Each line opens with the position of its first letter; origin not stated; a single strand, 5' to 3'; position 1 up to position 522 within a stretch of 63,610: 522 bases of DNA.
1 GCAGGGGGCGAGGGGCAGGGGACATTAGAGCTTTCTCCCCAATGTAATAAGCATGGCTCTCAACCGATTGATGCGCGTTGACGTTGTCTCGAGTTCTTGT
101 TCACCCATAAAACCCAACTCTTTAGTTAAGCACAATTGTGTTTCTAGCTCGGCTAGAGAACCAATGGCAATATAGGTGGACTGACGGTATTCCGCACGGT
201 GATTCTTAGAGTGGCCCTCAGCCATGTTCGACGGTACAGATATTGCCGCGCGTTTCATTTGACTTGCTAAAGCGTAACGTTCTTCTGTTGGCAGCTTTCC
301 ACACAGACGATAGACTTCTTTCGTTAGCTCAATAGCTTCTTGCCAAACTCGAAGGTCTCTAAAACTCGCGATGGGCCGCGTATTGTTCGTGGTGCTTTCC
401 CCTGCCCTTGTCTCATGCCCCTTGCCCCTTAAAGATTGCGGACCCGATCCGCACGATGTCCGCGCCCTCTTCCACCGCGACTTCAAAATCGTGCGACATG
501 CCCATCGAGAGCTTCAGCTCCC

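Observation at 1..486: AT-richer four-helix-bundle gene bracketed by inverted G-rich/C-rich heptamer arrays, inserted onto the 3' end of yggS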

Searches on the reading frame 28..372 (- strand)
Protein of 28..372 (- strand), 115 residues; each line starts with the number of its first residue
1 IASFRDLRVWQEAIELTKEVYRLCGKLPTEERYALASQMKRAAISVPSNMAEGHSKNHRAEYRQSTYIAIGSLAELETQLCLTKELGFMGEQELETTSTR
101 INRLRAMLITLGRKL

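Call 25: find_homologous_proteins(query=window:28-372:-, max_evalue=1e-10)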
Query seq(115 aa) (115 aa): 1011 proteins with E <= 1e-10 among 1042 candidates; the best 120 are listed.
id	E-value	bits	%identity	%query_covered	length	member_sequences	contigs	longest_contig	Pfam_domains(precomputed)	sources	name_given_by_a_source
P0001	1.1e-47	179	74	100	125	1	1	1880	PF05635.18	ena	-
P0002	1.2e-47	179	75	100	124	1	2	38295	PF05635.18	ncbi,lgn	-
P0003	1.1e-46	176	77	100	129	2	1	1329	PF05635.18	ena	-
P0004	1.5e-45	172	71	100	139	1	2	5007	PF05635.18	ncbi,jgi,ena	-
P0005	1.8e-45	172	70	100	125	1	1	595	PF05635.18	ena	-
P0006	1.5e-44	169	71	100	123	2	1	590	PF05635.18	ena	-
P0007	8.1e-44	166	68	100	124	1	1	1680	PF05635.18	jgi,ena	-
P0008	9.3e-44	166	69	100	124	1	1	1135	PF05635.18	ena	-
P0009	2.2e-43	165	69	100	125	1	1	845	PF05635.18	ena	-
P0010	1.7e-42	162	65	100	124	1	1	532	PF22296.3,PF05635.18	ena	-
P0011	1.9e-42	162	69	100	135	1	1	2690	PF05635.18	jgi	jgi:four helix bundle protein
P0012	2.5e-42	162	69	100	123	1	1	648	PF05635.18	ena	-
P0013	3.3e-42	161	68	100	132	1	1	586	PF05635.18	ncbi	-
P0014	5.1e-42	161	69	100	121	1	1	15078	PF05635.18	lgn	-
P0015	6.7e-42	160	63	100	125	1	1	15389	PF22296.3,PF05635.18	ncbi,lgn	-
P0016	9.9e-42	160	66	100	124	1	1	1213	PF05635.18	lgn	-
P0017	1.3e-41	159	65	100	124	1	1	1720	PF05635.18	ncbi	-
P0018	1.7e-41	159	66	100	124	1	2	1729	PF05635.18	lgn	-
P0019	1.8e-41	159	67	100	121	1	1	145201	PF05635.18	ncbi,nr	ncbi:MAG: four helix bundle protein [Candidatus Omnitrophica bacterium]|nr:four helix bundle protein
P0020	8.0e-41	157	68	100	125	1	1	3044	PF05635.18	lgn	-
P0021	8.3e-41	157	51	100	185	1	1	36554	PF05635.18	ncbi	-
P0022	1.1e-40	156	63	100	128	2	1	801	PF05635.18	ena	-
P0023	1.3e-40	156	63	100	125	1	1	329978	PF05635.18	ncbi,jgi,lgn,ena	-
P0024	3.0e-40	155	61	100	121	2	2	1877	PF05635.18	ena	-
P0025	3.6e-40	155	67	100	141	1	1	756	PF05635.18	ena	-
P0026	4.7e-40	154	67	100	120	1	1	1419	PF05635.18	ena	-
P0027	4.8e-40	154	63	100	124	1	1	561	PF05635.18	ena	-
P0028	1.3e-39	153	66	100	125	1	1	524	PF05635.18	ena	-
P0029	1.6e-39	153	65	100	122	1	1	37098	PF05635.18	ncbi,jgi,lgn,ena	-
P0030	1.8e-39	152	63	100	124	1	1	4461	PF05635.18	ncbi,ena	-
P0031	2.3e-39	152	66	100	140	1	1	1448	PF05635.18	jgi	-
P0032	3.1e-39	152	65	100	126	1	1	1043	PF05635.18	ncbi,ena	-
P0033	3.2e-39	152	64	100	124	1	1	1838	PF05635.18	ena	-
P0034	3.8e-39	151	64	100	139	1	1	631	PF05635.18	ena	-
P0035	6.0e-39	151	63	100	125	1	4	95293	PF22296.3,PF05635.18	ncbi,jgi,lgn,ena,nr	ncbi:MAG TPA: four helix bundle protein [Candidatus Omnitrophota bacterium]|nr:four helix bundle pro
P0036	6.3e-39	151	63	100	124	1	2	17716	PF05635.18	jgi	jgi:four helix bundle protein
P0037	2.3e-37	146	66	93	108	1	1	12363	PF05635.18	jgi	jgi:four helix bundle protein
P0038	2.6e-37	146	61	100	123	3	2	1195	PF05635.18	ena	-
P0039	2.6e-35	139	57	100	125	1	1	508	PF22296.3,PF05635.18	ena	-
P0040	7.4e-35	138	76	75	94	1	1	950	PF05635.18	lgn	-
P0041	1.8e-34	136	57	100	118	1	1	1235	PF05635.18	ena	-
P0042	2.3e-34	136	61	97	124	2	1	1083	PF05635.18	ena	-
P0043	2.4e-34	136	65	89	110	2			PF05635.18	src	-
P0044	8.1e-34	134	53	100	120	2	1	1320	PF22296.3,PF05635.18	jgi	jgi:four helix bundle protein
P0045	1.0e-33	134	56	100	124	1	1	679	PF05635.18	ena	-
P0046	4.9e-33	132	68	82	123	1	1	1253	PF05635.18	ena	-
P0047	6.5e-33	131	100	57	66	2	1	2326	PF05635.18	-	-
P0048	4.2e-32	129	53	100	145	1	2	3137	PF22296.3,PF05635.18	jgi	jgi:four helix bundle protein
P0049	5.6e-31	125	56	100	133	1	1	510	PF05635.18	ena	-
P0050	8.3e-31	125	52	100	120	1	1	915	PF22296.3,PF05635.18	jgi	jgi:four helix bundle protein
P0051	3.9e-28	116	51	94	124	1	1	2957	PF22296.3,PF05635.18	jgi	jgi:four helix bundle protein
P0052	4.1e-28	116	51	94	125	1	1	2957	PF22296.3,PF05635.18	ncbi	-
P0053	1.3e-27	114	51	96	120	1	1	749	PF22296.3,PF05635.18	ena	-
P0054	4.2e-27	113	56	98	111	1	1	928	PF05635.18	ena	-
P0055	8.5e-27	112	52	95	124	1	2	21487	PF22296.3,PF05635.18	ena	-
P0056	8.5e-27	112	52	95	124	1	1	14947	PF22296.3,PF05635.18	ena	-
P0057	1.1e-26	111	52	100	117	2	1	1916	PF05635.18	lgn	-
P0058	2.7e-26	110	48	100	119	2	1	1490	PF22296.3,PF05635.18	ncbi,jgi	-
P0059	2.7e-26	110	50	98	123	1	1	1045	PF22296.3,PF05635.18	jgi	jgi:four helix bundle protein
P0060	3.0e-26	110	48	100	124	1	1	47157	PF22296.3,PF05635.18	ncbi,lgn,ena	-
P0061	3.1e-26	110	49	97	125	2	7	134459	PF22296.3,PF05635.18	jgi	-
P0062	3.4e-26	110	49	100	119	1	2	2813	PF05635.18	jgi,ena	-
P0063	4.7e-26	109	47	100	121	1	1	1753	PF22296.3,PF05635.18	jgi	-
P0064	5.4e-26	109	50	97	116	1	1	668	PF05635.18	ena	-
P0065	5.4e-26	109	47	93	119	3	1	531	PF22296.3,PF05635.18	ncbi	-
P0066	8.0e-26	109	50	100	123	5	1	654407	PF22296.3,PF05635.18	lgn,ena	-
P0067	8.2e-26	109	49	100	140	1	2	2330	PF05635.18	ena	-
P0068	8.9e-26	109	52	99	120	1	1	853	PF05635.18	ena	-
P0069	9.3e-26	108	47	98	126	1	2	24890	PF22296.3,PF05635.18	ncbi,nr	ncbi:MAG: four helix bundle protein [Syntrophales bacterium]|nr:four helix bundle protein [Syntropha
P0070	1.0e-25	108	45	100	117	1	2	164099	PF22296.3,PF05635.18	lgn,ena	-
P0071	1.1e-25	108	61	81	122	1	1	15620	PF05635.18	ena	-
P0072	1.2e-25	108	48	98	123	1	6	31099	PF22296.3,PF05635.18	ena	-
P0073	1.4e-25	108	48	98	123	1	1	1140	PF05635.18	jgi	-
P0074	1.4e-25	108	71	67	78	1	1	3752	PF05635.18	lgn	-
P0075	1.9e-25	108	46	98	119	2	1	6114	PF05635.18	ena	-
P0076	2.1e-25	107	50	94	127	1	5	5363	PF22296.3,PF05635.18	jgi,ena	jgi:four helix bundle protein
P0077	2.1e-25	107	50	94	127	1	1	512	PF22296.3,PF05635.18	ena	-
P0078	2.7e-25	107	50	100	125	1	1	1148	PF05635.18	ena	-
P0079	2.9e-25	107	53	97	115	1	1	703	PF05635.18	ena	-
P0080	3.1e-25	107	48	98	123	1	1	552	PF05635.18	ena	-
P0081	3.1e-25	107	48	98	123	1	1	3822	PF05635.18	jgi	jgi:four helix bundle protein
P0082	3.3e-25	107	44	100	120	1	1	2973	PF22296.3,PF05635.18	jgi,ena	-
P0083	3.3e-25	107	56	78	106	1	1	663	PF05635.18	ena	-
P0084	4.1e-25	106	50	98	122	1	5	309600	PF22296.3,PF05635.18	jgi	jgi:four helix bundle protein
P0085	4.6e-25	106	51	100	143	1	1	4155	PF22296.3,PF05635.18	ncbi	-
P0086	4.8e-25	106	51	82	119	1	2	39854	PF22296.3,PF05635.18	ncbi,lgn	ncbi:MAG: four helix bundle protein [Candidatus Zixiibacteriota bacterium]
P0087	5.6e-25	106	47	98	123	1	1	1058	PF05635.18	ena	-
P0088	5.7e-25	106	49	92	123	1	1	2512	PF05635.18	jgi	jgi:four helix bundle protein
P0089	5.9e-25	106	45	100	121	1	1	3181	PF22296.3,PF05635.18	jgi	jgi:four helix bundle protein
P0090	6.1e-25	106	49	98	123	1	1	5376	PF05635.18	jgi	jgi:four helix bundle protein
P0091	6.2e-25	106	55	98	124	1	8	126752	PF05635.18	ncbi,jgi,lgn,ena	jgi:four helix bundle protein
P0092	6.6e-25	106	60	75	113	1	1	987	PF05635.18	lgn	-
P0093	7.4e-25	106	53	90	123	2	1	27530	PF05635.18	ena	-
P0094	1.1e-24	105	47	98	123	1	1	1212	PF05635.18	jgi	jgi:four helix bundle protein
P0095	1.1e-24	105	53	100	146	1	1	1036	PF22296.3,PF05635.18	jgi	jgi:four helix bundle protein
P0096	1.3e-24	105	45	98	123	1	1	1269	PF22296.3,PF05635.18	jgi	jgi:four helix bundle protein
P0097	1.3e-24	105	51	100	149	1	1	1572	PF22296.3,PF05635.18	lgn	-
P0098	1.6e-24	104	50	97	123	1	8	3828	PF22296.3,PF05635.18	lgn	-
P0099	1.6e-24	104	46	99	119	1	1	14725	PF22296.3,PF05635.18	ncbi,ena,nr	ncbi:MAG: four helix bundle protein [Muribaculaceae bacterium]|nr:four helix bundle protein [Muribac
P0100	1.7e-24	104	44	93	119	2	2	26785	PF22296.3,PF05635.18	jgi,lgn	-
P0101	1.7e-24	104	45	98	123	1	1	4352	PF05635.18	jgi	jgi:four helix bundle protein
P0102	2.2e-24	104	48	100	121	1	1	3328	PF22296.3,PF05635.18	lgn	-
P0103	2.5e-24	104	48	100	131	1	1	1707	PF22296.3,PF05635.18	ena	-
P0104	2.5e-24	104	50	100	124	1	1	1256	PF22296.3,PF05635.18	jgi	jgi:four helix bundle protein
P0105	2.7e-24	104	49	98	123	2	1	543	PF05635.18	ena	-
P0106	3.0e-24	104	44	100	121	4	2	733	PF22296.3,PF05635.18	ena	-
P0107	3.0e-24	104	50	100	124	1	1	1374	PF22296.3,PF05635.18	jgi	-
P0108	3.0e-24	104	51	100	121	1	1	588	PF22296.3,PF05635.18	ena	-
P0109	3.0e-24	104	54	90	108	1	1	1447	PF05635.18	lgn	-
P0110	3.2e-24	104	49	100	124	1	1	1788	PF22296.3,PF05635.18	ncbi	-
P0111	3.2e-24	104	50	87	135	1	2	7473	PF05635.18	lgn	-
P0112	3.5e-24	103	52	83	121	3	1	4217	PF22296.3,PF05635.18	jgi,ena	jgi:four helix bundle protein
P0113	3.8e-24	103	50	100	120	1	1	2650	PF22296.3,PF05635.18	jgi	jgi:four helix bundle protein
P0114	3.8e-24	103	47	100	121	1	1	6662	PF22296.3,PF05635.18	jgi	-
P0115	4.1e-24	103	55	77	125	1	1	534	PF22296.3,PF05635.18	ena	-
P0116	4.3e-24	103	50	100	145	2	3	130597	PF05635.18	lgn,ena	-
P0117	4.4e-24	103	54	82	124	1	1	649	PF05635.18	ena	-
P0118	4.5e-24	103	46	98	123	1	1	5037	PF22296.3,PF05635.18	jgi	-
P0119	4.5e-24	103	45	98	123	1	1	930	PF22296.3,PF05635.18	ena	-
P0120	5.2e-24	103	51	94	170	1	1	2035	PF22296.3,PF05635.18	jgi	jgi:four helix bundle protein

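Call 26: find_related_loci(query=window:28-372:-, collection=genome_contigs, flank=4000)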
Query seq(115 aa) (115 aa) in genome_contigs; peptide patterns used: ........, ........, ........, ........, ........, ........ (x = any residue, [..] = any of these).
235 stretches matched a pattern; 4 encode a relative of the query (tblastn E <= 1e-3); 4 distinct loci.
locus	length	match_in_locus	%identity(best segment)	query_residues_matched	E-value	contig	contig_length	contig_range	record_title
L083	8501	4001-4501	51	1-115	8e-48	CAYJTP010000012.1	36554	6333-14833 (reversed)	MAG TPA_asm: uncultured Planctomycetales bacterium isolate ERP125453_co1_410 genome assembly, contig: NODE_893_length_36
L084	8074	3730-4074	34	1-107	3e-17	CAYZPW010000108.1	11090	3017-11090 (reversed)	MAG TPA_asm: uncultured bacterium isolate binchicken_co34_581 genome assembly, contig: NODE_10247_length_11090_cov_6.905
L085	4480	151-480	36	1-111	5e-13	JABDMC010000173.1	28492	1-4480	MAG: Akkermansiaceae bacterium isolate SS_bin_91 k127_3792975, whole genome shotgun sequence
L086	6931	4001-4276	31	4-96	7e-10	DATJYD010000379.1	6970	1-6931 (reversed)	MAG TPA_asm: Fimbriimonadaceae bacterium isolate SMAG_U15143 k141_1178970, whole genome shotgun sequence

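Call 29: find_encoding_contigs(protein=P0004, flank=3000, max_places=4)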
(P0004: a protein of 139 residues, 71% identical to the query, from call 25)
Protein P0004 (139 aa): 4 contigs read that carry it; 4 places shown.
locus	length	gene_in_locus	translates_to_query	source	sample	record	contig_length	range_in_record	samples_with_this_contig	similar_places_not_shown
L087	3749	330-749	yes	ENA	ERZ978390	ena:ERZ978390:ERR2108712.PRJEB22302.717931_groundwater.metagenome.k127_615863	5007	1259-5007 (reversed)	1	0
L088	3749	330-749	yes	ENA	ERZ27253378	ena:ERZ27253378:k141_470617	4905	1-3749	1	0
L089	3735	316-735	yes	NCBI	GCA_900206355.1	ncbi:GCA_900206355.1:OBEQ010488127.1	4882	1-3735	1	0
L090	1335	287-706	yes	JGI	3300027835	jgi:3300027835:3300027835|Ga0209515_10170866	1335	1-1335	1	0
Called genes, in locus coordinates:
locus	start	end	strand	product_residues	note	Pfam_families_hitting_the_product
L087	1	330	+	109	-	?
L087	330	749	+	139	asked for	PF05635:23S_rRNA_IVP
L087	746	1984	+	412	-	PF00005:ABC_tran, PF14524:Wzt_C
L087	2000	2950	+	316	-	-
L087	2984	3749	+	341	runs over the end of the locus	PF00535:Glycos_transf_2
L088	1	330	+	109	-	?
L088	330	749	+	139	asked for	PF05635:23S_rRNA_IVP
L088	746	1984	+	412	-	PF00005:ABC_tran, PF14524:Wzt_C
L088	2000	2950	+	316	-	-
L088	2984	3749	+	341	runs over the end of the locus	PF00535:Glycos_transf_2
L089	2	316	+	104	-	?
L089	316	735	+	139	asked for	PF05635:23S_rRNA_IVP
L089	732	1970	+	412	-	PF00005:ABC_tran, PF14524:Wzt_C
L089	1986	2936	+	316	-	-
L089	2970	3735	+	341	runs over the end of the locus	PF00535:Glycos_transf_2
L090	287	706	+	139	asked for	PF05635:23S_rRNA_IVP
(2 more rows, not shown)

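Call 30: find_encoding_contigs(protein=P0002, flank=3000, max_places=4)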
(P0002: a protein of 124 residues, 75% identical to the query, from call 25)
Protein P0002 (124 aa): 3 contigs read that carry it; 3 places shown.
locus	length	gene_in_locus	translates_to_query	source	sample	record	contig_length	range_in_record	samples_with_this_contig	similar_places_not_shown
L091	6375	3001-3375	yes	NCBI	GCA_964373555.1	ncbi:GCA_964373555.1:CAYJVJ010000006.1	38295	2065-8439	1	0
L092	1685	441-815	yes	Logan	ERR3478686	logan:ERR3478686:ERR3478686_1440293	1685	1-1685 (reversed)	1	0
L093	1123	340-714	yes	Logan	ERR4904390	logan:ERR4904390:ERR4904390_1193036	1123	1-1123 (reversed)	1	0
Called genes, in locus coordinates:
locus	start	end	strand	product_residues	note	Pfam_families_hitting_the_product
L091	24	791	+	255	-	PF08478:POTRA_1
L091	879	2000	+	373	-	PF02491:SHS2_FTSA, PF14450:FtsA (weak)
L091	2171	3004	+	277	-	PF01168:Ala_racemase_N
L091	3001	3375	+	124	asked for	PF05635:23S_rRNA_IVP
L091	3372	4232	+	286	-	PF10727:Rossmann-like (weak), PF03807:F420_oxidored, PF14748:P5CR_dimer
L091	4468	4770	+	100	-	PF02325:CCB3_YggT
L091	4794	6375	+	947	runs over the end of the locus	PF00133:tRNA-synt_1, PF01921:tRNA-synt_1f (faint), PF09334:tRNA-synt_1g, PF01406:tRNA-synt_1e, PF08264:Anticodon_1, PF06827:zf-FPG_IleRS (weak)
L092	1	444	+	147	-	?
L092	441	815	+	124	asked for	PF05635:23S_rRNA_IVP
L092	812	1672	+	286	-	PF10727:Rossmann-like (weak), PF03807:F420_oxidored, PF14748:P5CR_dimer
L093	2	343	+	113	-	?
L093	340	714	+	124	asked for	PF05635:23S_rRNA_IVP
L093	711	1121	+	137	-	?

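Call 31: find_encoding_contigs(protein=P0011, flank=3000, max_places=4)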
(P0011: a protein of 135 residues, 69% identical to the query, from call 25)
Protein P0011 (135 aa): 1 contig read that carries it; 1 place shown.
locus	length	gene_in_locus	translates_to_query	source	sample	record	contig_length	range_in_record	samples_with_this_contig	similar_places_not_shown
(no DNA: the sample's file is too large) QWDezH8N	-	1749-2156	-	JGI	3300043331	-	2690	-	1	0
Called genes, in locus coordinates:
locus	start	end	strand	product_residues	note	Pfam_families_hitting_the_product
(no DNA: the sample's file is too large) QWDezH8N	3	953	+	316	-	?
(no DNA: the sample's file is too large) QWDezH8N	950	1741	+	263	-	PF01522:Polysacc_deac_1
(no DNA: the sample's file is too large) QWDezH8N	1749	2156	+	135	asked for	PF05635:23S_rRNA_IVP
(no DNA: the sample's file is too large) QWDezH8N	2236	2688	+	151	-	?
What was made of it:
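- Tried and rejected: It was not available (call 31).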

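Call 36: find_related_loci(query=A1, collection=genome_contigs, flank=3000)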
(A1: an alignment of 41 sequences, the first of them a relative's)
Query A1 (125 aa) in genome_contigs; peptide patterns used: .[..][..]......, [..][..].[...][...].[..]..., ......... (x = any residue, [..] = any of these).
600 stretches matched a pattern (row limit reached: there are more); 592 encode a relative of the query (tblastn E <= 1e-3); the best 80 are kept; 80 distinct loci.
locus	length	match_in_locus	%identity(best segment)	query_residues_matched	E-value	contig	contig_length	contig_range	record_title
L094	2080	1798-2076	56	10-102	1e-34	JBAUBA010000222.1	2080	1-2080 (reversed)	MAG: Atribacterota bacterium isolate MFD12983_ilm_asm_bin5 k127_89816, whole genome shotgun sequence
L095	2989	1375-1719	50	10-124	4e-34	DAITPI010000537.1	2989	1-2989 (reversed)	MAG TPA_asm: Anaerolineales bacterium isolate CTOTU26108 NODE_41538_length_2989_cov_4.679618, whole genome shotgun seque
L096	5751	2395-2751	43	6-124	9e-33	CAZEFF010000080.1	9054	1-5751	MAG TPA_asm: uncultured bacterium isolate SRP342105_co1_304 genome assembly, contig: NODE_10649_length_9054_cov_8.130126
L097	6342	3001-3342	51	12-124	2e-32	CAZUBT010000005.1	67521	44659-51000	MAG TPA_asm: uncultured Desulfobacterales bacterium isolate SRP302447_co1_423 genome assembly, contig: NODE_1307_length_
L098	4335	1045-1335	56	10-106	2e-32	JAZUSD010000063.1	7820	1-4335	MAG: Acutalibacteraceae bacterium isolate T1900044847_TS20190313.MAGScoT_cleanbin_000012 SGB_2987_k141_1124252, whole ge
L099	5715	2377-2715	48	10-119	5e-32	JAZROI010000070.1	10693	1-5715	MAG: Acutalibacteraceae bacterium isolate T1900045392_YK20190082.MAGScoT_cleanbin_000045 SGB_6941_k141_4108109, whole ge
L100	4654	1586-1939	46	7-124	6e-32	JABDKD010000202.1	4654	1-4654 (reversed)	MAG: Pyrinomonadaceae bacterium isolate SS_bin_40 k127_1551606, whole genome shotgun sequence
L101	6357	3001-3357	50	7-125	2e-31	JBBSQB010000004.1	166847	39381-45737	MAG: Chthoniobacterales bacterium isolate LS6_sbin.74 LS6_sbin.74_K_1067039_L_166847_cov_12.6638, whole genome shotgun s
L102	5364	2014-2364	48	8-120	3e-31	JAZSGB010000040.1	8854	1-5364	MAG: Acutalibacteraceae bacterium isolate T1900044579_TS20190045.MAGScoT_cleanbin_000034 SGB_551_k141_1335042, whole gen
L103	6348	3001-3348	46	10-125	1e-30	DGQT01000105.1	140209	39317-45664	MAG TPA_asm: Chitinophagaceae bacterium UBA4407 UBA4407_contig_159, whole genome shotgun sequence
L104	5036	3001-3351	46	9-125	3e-30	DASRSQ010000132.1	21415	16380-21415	MAG TPA_asm: Gemmataceae bacterium isolate SMAG_U6095 k141_789386, whole genome shotgun sequence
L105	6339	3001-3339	42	8-120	5e-30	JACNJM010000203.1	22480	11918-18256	MAG: Anaerolineae bacterium isolate NIOZ-UU35 NIOZ-UU_NODE_2744_length_22480_cov_12.9658, whole genome shotgun sequence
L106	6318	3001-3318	47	12-117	5e-30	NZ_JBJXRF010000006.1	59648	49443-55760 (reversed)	Polaribacter sp. MF5-112 NODE_6_length_59648_cov_1366.529654, whole genome shotgun sequence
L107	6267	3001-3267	53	10-98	8e-30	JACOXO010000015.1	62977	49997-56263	MAG: Candidatus Gottesmanbacteria bacterium isolate NC_groundwater_155_Ag_S-0.1um_35_9 S4_GD2017_2_S1_scaffold_221, whol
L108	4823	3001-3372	44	2-124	6e-30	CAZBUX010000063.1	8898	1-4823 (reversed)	MAG TPA_asm: uncultured Rickettsiales bacterium isolate SRP329715_co2_1 genome assembly, contig: NODE_13883_length_8898_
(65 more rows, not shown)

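Call 40: search_protein_families(library=ncbifam, proteins=[window:28-372:-])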
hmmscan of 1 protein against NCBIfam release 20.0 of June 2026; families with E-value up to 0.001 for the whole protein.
seq(115 aa): 4 families
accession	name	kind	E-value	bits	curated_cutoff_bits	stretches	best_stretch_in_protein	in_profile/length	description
NF008911.0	PRK12275.1-2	subfamily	3.4e-34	117.9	137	1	1-115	1-115/118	hypothetical protein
TIGR02436.1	TIGR02436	subfamily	1.1e-32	112.5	24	1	9-114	1-107/109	four helix bundle protein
NF008912.0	PRK12275.1-6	subfamily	1.4e-23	83.1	124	1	3-112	2-108/117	hypothetical protein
NF033474.1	DivGenRetAVD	equivalog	4.1e-06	27.1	80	1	9-107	3-98/104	diversity-generating retroelement protein Avd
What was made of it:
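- On PF05635 / TIGR02436 four-helix-bundle (23S rRNA IVS protein, 'S23p'): TIGR02436 scores 112.5 bits against 24 (call 40).
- Checked: It also matches TIGR02436 at 112 bits against a cut-off of 24 (call 40).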

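Call 47: find_encoding_contigs(protein=P0047, flank=10000, max_places=6)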
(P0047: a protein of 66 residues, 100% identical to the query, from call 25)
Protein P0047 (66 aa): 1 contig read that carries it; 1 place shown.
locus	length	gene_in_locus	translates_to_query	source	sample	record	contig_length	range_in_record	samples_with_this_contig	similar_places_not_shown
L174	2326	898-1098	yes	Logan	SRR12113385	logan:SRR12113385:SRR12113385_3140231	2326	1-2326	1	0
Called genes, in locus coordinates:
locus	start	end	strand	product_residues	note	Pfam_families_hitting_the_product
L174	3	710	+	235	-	?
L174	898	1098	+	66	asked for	PF05635:23S_rRNA_IVP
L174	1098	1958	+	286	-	PF02826:2-Hacid_dh_C (weak), PF03807:F420_oxidored, PF14748:P5CR_dimer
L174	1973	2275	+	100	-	PF02325:CCB3_YggT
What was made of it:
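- Gene callers found only an internal Met (66 aa, P0047; calls 25, 47).
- Tried and rejected: The extension came from the truncated gene call P0047 (call 47).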

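Call 59: search_solved_structures(query=window:28-372:-, max_evalue=0.001)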
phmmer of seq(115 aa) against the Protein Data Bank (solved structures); distinct sequences matched with E-value up to 0.001: 1.
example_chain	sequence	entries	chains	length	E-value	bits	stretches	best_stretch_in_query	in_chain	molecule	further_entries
2gsc_A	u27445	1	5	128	2.7e-19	73.2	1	7-110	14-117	Putative uncharacterized protein XCC0516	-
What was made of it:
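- On PF05635 / TIGR02436 four-helix-bundle (23S rRNA IVS protein, 'S23p'): PDB 2GSC matches at E 3e-19 (call 59).
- The nearest solved structure is 2GSC (XCC0516), E 3e-19 (call 59).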

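Call 67: find_related_loci(query=A1, collection=metagenome_contigs, flank=1500)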
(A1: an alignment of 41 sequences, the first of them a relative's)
Query A1 (125 aa) in metagenome_contigs; peptide patterns used: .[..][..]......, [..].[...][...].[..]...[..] (x = any residue, [..] = any of these).
600 stretches matched a pattern (row limit reached: there are more); 595 encode a relative of the query (tblastn E <= 1e-3); the best 80 are kept; 80 distinct loci.
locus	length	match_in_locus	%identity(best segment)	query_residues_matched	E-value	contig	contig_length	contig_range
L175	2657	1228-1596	50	2-124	1e-36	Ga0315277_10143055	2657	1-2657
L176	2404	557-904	47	10-125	1e-35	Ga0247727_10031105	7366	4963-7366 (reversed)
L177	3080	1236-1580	49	10-124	1e-34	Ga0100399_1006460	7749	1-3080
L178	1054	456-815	43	5-124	1e-35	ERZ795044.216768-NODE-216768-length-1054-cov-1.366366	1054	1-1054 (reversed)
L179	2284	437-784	48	10-125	1e-33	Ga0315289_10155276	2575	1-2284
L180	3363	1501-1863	46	1-124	1e-33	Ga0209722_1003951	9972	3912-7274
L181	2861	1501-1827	52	10-120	2e-33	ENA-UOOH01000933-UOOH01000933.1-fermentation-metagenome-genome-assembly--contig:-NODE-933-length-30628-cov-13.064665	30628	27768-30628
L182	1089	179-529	50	8-124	4e-34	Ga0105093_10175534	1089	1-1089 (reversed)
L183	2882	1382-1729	47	10-125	3e-33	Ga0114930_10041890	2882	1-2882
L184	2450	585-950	43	4-125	3e-32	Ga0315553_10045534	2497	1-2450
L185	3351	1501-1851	47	10-122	3e-32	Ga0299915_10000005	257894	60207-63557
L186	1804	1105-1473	49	4-125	6e-32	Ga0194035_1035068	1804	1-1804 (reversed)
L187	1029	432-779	44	10-125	4e-33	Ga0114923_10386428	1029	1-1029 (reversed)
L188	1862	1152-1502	44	9-125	1e-31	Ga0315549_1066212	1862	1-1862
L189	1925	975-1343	41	2-124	9e-32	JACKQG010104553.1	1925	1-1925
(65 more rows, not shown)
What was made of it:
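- Tried and rejected: Genome and metagenome scans with the clade alignment (calls 36, 67).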
